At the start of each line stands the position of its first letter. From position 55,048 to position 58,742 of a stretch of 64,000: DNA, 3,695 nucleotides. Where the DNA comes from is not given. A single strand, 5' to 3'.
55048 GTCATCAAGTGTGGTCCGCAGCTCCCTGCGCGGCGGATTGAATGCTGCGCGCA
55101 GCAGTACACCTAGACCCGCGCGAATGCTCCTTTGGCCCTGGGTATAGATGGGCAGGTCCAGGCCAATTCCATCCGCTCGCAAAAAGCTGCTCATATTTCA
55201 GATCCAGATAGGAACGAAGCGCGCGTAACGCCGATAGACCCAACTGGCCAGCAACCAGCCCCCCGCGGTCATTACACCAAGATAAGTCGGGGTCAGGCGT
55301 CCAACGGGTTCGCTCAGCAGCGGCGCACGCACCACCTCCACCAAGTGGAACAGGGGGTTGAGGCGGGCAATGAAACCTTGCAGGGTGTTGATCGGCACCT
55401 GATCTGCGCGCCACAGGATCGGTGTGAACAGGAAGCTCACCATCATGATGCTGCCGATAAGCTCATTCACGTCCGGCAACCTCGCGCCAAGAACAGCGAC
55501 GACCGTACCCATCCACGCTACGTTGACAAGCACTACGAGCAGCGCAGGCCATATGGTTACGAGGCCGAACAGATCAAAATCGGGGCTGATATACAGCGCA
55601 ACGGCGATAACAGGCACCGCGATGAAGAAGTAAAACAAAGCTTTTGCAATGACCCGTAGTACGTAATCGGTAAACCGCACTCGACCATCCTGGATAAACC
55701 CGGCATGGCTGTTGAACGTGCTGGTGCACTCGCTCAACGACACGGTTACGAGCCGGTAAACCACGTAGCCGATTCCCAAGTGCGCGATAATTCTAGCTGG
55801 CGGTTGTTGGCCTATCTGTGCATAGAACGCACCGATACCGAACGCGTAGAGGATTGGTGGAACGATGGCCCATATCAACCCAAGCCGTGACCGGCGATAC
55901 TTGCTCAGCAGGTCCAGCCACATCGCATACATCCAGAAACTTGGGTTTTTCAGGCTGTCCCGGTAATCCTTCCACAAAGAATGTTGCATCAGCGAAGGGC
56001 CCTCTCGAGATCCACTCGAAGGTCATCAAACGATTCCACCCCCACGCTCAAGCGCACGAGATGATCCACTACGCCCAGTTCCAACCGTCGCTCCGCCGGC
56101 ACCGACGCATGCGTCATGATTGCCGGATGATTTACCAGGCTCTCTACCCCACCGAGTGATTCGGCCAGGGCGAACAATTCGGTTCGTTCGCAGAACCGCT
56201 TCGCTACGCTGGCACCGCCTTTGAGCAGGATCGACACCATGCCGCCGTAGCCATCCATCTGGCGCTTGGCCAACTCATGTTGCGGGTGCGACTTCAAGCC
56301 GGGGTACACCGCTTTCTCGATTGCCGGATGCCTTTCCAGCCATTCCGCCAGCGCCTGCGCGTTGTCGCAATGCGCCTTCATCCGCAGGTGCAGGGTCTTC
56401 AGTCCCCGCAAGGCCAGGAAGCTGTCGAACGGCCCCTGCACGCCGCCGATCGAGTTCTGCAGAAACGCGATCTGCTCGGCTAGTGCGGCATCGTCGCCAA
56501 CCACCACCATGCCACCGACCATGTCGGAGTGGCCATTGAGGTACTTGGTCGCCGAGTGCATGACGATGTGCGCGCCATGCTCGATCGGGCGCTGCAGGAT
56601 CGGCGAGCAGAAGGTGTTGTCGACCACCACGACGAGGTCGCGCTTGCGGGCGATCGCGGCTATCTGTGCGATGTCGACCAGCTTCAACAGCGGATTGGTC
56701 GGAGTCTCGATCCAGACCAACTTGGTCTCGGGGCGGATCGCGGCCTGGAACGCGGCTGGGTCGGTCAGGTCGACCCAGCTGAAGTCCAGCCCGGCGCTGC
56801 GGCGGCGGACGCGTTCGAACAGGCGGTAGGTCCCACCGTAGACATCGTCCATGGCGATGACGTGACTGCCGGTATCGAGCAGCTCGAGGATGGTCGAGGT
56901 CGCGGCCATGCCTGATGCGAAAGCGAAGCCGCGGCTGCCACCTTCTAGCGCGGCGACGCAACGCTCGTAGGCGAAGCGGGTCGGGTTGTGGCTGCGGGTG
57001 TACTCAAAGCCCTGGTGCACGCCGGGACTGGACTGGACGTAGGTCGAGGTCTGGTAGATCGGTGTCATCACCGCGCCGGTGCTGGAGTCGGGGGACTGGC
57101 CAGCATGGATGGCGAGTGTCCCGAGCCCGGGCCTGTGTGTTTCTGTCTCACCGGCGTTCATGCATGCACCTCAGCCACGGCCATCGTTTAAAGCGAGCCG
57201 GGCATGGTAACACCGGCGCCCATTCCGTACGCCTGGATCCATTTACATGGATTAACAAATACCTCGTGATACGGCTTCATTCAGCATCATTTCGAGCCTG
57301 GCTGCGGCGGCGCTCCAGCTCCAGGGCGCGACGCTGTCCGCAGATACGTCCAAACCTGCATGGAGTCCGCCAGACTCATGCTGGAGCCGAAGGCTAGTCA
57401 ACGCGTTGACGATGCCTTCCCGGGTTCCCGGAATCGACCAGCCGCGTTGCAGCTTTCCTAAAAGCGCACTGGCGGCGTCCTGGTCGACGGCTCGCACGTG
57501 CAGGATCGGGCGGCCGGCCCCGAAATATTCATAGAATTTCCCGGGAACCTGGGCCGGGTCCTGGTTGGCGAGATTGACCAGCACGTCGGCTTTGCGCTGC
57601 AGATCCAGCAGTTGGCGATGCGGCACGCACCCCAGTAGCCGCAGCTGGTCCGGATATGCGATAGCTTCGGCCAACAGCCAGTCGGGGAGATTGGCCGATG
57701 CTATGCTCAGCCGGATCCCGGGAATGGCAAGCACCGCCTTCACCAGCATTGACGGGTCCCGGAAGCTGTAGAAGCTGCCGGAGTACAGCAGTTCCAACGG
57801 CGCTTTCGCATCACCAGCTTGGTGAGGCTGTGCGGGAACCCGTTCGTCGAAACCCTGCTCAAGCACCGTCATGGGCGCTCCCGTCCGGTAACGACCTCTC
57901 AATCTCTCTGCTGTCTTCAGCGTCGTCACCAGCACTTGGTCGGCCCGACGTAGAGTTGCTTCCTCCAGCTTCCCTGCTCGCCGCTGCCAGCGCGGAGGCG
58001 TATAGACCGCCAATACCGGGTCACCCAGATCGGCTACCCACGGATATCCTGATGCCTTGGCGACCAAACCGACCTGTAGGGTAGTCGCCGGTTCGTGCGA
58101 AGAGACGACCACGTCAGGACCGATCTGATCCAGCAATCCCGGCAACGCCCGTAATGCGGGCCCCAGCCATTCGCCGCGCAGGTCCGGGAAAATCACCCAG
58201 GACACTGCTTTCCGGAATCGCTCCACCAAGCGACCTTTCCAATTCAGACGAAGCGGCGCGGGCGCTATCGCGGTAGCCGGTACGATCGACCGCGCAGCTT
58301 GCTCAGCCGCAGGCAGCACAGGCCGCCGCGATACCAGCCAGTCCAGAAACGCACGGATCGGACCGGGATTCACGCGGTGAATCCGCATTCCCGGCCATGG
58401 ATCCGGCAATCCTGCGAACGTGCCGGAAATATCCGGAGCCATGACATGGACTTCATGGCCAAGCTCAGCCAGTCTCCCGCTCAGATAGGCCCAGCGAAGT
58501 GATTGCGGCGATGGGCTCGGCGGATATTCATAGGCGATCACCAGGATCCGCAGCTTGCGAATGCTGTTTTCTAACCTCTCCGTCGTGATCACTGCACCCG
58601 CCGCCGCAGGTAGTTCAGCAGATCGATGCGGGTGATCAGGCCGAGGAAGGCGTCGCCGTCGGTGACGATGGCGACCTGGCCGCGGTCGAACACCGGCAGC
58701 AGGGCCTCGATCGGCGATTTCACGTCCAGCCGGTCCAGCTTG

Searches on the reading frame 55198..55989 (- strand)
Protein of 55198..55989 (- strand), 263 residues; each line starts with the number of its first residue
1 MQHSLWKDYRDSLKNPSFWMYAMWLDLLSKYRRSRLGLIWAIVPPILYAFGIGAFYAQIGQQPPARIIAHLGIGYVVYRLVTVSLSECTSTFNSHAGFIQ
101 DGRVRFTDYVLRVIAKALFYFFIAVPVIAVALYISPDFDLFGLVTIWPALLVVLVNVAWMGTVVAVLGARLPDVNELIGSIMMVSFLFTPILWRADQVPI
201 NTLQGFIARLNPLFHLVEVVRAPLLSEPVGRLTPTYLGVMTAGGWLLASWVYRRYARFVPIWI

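Call 5: search_protein_families(library=pfam, proteins=[window:55198-55989:-], max_evalue=0.01)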
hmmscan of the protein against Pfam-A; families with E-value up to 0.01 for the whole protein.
window:55198-55989:- (263 aa): 1 family
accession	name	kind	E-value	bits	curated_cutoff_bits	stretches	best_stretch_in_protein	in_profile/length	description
PF01061.29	ABC2_membrane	-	6.5e-13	49.1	26.9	1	22-223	6-209/211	ABC-2 type transporter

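Call 7: search_protein_families(library=ncbifam, proteins=[window:55198-55989:-], max_evalue=0.01)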
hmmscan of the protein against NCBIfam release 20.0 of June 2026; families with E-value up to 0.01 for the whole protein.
window:55198-55989:- (263 aa): 2 families
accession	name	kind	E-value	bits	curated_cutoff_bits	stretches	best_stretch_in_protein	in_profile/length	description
NF050109.1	galactan_ABC_perm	equivalog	6.2e-41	140.7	380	1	5-263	10-272/272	galactan export ABC transporter permease subunit Wzm/RfbD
TIGR03861.1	phenyl_ABC_PedC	subfamily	0.00092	18.9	241.35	1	110-226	106-223/253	alcohol ABC transporter, permease protein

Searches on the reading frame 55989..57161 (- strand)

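Call 5: search_protein_families(library=pfam, proteins=[window:55989-57161:-], max_evalue=0.01)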
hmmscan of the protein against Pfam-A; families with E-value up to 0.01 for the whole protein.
window:55989-57161:- (390 aa): 4 families
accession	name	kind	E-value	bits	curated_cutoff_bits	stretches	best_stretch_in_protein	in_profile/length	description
PF01053.26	Cys_Met_Meta_PP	-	1.9e-153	511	27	1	15-389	2-380/381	Cys/Met metabolism PLP-dependent enzyme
PF01041.23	DegT_DnrJ_EryC1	-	0.0002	21.1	19.8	1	62-236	26-200/360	DegT/DnrJ/EryC1/StrS aminotransferase family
PF00155.27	Aminotran_1_2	-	0.0013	18.4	19.7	1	134-184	129-188/361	Aminotransferase class I and II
PF00266.25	Aminotran_5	-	0.0038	16.7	21.5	1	133-182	127-176/371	Aminotransferase class-V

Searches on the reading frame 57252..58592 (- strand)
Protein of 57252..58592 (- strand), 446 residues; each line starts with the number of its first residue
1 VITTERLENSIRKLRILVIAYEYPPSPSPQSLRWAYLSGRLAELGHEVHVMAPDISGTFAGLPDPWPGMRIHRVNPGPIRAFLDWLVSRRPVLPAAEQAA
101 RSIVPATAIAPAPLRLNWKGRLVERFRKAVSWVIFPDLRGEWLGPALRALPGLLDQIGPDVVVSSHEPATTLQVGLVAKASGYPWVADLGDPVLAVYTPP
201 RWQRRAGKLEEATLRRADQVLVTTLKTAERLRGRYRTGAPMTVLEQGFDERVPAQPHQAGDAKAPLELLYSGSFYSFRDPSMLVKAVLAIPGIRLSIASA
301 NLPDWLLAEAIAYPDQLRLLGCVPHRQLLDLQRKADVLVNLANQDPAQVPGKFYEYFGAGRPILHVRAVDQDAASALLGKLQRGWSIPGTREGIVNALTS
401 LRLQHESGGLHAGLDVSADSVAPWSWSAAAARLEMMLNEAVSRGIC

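Call 5: search_protein_families(library=pfam, proteins=[window:57252-58592:-], max_evalue=0.01)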
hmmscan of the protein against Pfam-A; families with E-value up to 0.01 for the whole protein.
window:57252-58592:- (446 aa): 3 families
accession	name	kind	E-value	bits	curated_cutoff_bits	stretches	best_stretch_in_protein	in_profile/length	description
PF13439.12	Glyco_transf_4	-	1e-14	55.4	28.5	1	122-249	33-167/170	Glycosyltransferase Family 4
PF13579.12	Glyco_trans_4_4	-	4.7e-11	43.7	29.7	1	35-244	8-155/158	Glycosyl transferase 4-like domain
PF13524.12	Glyco_trans_1_2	-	0.0066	16.8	25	0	282-367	4-81/144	Glycosyl transferase-like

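Call 7: search_protein_families(library=ncbifam, proteins=[window:57252-58592:-], max_evalue=0.01)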
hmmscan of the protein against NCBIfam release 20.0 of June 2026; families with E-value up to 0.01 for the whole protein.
window:57252-58592:- (446 aa): 0 families
